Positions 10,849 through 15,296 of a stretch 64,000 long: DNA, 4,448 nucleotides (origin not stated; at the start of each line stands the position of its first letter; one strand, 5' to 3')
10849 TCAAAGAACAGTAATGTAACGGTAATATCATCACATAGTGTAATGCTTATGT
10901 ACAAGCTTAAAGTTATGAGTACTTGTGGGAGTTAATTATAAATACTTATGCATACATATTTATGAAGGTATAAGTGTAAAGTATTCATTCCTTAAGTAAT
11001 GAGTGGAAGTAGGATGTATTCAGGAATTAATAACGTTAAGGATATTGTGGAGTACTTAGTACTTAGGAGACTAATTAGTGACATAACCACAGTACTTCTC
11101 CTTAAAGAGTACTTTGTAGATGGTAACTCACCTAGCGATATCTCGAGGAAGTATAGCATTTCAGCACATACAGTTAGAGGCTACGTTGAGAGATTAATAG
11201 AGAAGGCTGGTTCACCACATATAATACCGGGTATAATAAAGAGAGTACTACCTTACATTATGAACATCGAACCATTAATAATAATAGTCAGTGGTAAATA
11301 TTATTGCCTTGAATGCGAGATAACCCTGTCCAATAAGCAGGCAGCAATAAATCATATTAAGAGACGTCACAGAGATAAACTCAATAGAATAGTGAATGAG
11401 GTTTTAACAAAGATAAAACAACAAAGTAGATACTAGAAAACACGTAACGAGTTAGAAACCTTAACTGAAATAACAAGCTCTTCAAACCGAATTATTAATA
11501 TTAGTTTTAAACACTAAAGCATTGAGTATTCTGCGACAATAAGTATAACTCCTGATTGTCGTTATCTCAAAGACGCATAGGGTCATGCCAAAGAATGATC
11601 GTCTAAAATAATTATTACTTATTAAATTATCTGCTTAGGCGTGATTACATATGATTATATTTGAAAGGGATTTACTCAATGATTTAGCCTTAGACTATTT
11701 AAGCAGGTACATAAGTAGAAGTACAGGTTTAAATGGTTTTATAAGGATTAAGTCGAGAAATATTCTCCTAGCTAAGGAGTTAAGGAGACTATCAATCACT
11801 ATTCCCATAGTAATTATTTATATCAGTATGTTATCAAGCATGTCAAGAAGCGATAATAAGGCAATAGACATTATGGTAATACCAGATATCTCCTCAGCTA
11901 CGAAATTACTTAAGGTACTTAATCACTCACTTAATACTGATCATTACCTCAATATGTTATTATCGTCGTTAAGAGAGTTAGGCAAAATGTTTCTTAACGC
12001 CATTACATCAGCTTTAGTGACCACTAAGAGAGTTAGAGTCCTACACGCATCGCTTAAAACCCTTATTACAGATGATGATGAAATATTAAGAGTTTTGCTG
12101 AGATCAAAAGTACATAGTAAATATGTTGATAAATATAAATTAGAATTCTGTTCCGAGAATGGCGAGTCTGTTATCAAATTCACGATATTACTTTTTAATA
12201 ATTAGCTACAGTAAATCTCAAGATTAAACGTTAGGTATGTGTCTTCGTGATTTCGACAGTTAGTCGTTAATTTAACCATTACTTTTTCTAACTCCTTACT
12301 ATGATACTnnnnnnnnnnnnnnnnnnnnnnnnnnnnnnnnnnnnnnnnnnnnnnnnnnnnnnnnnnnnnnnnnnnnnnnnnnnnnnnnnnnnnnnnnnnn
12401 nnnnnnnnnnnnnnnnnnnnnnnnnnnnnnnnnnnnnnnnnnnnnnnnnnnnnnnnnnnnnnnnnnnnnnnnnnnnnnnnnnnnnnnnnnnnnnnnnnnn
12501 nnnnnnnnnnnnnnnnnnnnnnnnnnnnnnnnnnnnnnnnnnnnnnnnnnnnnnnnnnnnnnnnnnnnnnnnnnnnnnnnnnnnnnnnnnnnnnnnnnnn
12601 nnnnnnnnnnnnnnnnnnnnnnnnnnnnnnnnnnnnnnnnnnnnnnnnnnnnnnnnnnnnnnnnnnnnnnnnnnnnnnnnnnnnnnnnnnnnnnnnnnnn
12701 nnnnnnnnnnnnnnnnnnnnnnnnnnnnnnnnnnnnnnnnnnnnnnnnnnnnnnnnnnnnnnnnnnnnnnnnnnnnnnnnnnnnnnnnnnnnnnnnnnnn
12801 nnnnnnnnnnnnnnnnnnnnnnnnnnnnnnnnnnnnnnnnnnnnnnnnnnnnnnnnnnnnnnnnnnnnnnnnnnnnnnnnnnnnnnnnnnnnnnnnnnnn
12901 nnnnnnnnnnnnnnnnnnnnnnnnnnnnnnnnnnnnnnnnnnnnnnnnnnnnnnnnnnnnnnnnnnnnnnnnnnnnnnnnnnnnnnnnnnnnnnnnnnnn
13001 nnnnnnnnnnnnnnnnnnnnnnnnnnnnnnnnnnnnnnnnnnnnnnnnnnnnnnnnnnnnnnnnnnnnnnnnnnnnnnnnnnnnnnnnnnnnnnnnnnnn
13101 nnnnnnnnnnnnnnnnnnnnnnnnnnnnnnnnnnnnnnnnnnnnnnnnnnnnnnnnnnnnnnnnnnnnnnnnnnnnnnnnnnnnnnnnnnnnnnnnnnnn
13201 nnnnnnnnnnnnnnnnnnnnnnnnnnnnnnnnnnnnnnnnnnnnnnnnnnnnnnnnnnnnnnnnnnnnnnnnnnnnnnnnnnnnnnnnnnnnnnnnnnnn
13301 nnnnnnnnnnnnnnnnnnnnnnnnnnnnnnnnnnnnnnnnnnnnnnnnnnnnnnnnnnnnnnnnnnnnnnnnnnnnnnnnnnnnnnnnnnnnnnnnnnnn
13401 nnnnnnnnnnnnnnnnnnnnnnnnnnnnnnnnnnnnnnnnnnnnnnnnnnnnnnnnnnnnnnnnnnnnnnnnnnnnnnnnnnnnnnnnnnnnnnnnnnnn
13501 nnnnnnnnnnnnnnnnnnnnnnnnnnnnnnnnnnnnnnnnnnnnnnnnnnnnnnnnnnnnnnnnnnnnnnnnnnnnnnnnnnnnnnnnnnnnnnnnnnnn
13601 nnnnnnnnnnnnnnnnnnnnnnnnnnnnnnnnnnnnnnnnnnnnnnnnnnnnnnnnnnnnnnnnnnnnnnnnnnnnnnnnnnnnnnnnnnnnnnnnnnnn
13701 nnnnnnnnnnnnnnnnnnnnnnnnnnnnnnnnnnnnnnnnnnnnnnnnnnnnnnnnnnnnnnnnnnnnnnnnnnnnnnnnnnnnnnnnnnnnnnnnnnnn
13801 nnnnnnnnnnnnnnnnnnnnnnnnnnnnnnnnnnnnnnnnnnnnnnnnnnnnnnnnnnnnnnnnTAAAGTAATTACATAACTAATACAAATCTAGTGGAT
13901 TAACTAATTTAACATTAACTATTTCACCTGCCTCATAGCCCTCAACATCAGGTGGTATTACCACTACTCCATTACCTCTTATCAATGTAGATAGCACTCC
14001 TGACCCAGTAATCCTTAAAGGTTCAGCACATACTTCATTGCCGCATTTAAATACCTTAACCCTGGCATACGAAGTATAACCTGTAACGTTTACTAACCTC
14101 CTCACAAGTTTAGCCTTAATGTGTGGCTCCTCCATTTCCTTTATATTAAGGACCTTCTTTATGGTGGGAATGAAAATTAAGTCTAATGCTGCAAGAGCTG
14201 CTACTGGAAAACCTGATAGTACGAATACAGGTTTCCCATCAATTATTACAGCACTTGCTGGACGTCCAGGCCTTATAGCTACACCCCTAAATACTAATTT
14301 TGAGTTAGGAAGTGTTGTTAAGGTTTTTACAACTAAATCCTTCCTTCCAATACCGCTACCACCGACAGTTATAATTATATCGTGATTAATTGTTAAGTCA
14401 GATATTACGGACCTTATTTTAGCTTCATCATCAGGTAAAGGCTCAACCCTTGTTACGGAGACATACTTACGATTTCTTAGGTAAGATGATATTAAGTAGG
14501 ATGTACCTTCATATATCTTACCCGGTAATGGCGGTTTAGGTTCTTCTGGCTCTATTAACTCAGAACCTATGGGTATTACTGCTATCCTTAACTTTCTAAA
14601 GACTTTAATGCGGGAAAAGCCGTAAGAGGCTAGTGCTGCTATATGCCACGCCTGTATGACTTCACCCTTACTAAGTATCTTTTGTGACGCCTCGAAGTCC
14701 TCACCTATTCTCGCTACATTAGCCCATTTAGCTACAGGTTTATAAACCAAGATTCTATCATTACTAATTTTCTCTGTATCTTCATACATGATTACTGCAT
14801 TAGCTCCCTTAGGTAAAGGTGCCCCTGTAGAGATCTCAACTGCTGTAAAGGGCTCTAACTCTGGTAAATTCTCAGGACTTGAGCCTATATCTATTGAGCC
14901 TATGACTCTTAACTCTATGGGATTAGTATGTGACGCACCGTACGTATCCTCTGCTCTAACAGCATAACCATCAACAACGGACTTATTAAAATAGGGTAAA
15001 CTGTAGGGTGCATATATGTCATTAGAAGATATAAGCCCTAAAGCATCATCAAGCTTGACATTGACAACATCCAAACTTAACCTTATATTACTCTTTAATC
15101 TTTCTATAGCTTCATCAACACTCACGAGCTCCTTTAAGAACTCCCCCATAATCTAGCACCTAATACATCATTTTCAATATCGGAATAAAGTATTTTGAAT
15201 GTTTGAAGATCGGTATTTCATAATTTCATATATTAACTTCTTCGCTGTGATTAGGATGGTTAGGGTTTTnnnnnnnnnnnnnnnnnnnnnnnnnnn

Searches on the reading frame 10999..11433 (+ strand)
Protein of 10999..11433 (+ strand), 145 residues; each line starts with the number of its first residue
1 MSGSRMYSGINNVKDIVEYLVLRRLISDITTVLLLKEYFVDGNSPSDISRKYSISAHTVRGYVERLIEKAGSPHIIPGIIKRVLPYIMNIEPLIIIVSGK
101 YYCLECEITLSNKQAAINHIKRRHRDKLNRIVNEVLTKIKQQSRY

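Call 74: search_protein_families(library=pfam, proteins=[window:10999-11433:+], max_evalue=1)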
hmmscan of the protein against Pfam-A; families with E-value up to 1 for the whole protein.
window:10999-11433:+ (145 aa): 7 families
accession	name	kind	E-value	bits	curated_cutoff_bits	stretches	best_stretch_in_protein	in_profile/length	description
PF00196.25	GerE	-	0.00037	20.5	23.5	1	37-69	12-44/57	Bacterial regulatory proteins, luxR family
PF12171.14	zf-C2H2_jaz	-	0.0029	18.2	22.6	1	100-121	1-22/27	Zinc-finger double-stranded RNA-binding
PF13384.12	HTH_23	-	0.031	14.5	24.6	1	33-66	12-41/50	Homeodomain-like domain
PF03333.19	PapB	-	0.067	13.7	29.4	1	32-67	43-78/91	Adhesin biosynthesis transcription regulatory protein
PF00096.32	zf-C2H2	-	0.14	13.1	25.2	1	101-124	1-23/23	Zinc finger, C2H2 type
PF11530.13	Pilin_PilX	-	0.14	12.5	25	1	4-74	9-80/127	Minor type IV pilin, PilX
PF13894.12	zf-C2H2_4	-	0.26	12.6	27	1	101-124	1-24/24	C2H2-type zinc finger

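Call 102: search_protein_families(library=padloc, proteins=[window:10999-11433:+], max_evalue=0.01)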
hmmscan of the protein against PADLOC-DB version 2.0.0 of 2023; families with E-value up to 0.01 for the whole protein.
window:10999-11433:+ (145 aa): 0 families

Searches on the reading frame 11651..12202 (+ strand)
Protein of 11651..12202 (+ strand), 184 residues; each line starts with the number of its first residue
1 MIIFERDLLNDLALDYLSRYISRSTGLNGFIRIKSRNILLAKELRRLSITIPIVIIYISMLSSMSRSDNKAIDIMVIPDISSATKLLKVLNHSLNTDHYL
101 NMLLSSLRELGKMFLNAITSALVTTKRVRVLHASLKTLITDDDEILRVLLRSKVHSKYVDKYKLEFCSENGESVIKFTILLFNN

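Call 74: search_protein_families(library=pfam, proteins=[window:11651-12202:+], max_evalue=1)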
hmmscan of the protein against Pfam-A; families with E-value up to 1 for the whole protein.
window:11651-12202:+ (184 aa): 3 families
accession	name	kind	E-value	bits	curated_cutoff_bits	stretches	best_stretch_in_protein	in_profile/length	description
PF21022.2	Rap-GAP_dimer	-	0.013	16.3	27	0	61-106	46-91/106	Rap/Ran-GAP protein dimerization domain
PF18706.7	ISPD_C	-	0.053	13.6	32.6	1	43-96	77-131/148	D-ribitol-5-phosphate cytidylyltransferase C-terminal domain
PF00590.25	TP_methylase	-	0.24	11.8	27.8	1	69-141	106-182/212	Tetrapyrrole (Corrin/Porphyrin) Methylases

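Call 93: predict_structure(protein=window:11651-12202:+)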
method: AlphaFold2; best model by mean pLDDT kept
length: 184 residues; sequences in the alignment: 1
mean_pLDDT: 38.3   pTM: 0.36
mean pLDDT of the five models: 38.3, 37.5, 34.0, 31.8, 31.6
residues with pLDDT >= 90: 0; 70-90: 0; 50-70: 14; < 50: 170
segments of 3 or more residues with pLDDT < 50: 1-149, 154-160, 180-184
pLDDT, mean of each block of 10 residues (from residue 1): 32 45 37 32 31 32 32 38 34 38 41 41 33 34 42 46 52 49 44
secondary structure, 60 per line:
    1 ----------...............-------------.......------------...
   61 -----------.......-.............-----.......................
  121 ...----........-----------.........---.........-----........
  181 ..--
elements in order: H11-25 H39-45 E58-60 E72-78 H80-92 H98-123 H128-135 E147-155 E159-167 E173-182

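Call 94: search_solved_structures(query=A4, max_evalue=10)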
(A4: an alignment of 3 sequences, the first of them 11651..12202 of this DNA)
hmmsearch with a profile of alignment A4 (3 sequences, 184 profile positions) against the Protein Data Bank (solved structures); distinct sequences matched with E-value up to 10: 0.

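Call 102: search_protein_families(library=padloc, proteins=[window:11651-12202:+], max_evalue=0.01)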
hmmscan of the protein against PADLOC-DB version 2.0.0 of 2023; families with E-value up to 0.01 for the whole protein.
window:11651-12202:+ (184 aa): 0 families

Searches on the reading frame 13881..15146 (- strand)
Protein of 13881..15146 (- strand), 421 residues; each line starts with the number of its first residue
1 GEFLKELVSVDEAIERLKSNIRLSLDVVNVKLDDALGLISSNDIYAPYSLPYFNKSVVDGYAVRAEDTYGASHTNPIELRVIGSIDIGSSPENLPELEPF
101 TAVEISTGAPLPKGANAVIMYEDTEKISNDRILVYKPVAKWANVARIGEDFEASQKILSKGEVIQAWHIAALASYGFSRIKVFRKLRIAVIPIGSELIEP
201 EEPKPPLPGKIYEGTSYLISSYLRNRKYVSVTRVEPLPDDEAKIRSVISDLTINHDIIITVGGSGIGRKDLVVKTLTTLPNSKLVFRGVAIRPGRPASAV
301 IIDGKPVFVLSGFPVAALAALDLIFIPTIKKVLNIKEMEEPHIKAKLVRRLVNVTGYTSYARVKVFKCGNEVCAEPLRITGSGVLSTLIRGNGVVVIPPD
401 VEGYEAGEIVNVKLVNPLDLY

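Call 33: list_cluster_members(proteins=[P0001, window:13881-15146:-, window:15270-17237:+, P0002])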
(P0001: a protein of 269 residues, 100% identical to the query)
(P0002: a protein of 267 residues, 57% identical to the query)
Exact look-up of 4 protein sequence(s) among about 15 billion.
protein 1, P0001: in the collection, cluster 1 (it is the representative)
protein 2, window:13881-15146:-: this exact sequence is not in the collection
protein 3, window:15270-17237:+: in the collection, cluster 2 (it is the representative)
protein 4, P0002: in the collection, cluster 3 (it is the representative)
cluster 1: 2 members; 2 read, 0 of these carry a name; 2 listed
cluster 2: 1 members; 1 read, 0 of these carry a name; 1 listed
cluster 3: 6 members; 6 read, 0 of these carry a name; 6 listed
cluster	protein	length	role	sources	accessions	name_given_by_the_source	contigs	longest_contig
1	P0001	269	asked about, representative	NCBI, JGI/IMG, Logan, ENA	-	-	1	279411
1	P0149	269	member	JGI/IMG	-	-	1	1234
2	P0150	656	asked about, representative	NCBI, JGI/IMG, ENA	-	-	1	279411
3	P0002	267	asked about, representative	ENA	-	-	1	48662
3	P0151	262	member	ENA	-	-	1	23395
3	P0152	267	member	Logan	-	-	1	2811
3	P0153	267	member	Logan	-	-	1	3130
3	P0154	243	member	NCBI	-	-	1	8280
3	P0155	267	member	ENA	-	-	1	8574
